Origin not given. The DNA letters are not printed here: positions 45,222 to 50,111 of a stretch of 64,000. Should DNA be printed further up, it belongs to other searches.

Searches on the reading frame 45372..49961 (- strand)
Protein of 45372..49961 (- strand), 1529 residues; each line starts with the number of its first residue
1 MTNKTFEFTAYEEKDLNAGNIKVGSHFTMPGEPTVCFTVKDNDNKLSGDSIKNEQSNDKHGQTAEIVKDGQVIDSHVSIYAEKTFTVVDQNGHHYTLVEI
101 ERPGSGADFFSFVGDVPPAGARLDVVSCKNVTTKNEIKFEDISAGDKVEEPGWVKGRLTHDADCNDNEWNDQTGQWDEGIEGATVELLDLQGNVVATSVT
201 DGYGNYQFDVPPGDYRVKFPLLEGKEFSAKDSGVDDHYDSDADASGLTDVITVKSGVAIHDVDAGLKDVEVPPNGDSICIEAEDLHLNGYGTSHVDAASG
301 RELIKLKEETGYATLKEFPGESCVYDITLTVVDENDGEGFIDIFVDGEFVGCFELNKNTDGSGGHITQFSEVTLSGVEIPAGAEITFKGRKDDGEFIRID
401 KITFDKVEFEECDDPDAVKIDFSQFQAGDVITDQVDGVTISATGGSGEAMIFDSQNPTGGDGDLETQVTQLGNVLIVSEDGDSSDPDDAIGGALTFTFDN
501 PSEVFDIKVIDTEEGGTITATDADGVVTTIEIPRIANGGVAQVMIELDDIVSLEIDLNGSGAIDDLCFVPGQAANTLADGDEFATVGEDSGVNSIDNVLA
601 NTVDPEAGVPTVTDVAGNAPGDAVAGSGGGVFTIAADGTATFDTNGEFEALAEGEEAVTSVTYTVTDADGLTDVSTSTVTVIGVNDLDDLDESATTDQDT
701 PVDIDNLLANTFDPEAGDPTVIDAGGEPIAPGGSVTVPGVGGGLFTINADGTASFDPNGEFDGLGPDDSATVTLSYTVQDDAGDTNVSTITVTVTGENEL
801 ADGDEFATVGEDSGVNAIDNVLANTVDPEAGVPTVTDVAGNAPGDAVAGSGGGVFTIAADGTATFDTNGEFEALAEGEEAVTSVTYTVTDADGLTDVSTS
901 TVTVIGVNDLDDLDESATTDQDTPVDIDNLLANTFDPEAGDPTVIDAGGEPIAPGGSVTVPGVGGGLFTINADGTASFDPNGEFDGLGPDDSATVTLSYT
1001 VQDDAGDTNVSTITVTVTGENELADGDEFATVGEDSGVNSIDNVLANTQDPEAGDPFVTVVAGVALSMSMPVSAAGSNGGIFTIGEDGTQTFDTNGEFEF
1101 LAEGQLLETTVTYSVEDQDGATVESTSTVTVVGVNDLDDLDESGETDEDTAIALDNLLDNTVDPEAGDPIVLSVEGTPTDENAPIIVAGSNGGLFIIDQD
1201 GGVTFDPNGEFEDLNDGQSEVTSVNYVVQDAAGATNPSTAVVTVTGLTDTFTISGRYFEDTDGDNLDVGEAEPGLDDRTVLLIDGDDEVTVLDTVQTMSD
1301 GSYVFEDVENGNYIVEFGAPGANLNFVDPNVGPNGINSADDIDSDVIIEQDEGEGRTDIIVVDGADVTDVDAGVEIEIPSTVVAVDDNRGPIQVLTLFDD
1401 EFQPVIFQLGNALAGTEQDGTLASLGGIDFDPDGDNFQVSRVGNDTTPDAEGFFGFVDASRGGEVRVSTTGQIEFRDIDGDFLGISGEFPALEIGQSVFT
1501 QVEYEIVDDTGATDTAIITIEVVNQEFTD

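Call 15: search_protein_families(library=pfam, proteins=[window:45372-49961:-], max_evalue=0.001)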
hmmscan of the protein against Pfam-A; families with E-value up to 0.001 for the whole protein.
window:45372-49961:- (1529 aa): 7 families
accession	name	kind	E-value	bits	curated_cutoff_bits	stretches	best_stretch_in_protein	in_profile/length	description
PF17963.7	Big_9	-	8.1e-42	142.5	23.6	6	691-793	8-89/89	Bacterial Ig domain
PF17803.7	Cadherin_4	-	3e-28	98.6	25.1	5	676-755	2-71/71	Bacterial cadherin-like domain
PF17210.9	SdrD_B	-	2.5e-22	79.6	29.7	2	164-266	11-112/112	SdrD B-like domain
PF17892.7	Cadherin_5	-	1e-13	51.3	26.5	2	693-795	13-98/98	Cadherin-like domain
PF13620.12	CarboxypepD_reg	-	5.9e-09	36.6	32.3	1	178-219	12-54/82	Carboxypeptidase regulatory-like domain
PF17802.7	SpaA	-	2.1e-05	25.1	23.1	0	177-218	13-57/91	Prealbumin-like fold domain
PF19076.6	CshA_repeat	-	5.9e-05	24.1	27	0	941-1017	38-103/103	Surface adhesin CshA repetitive domain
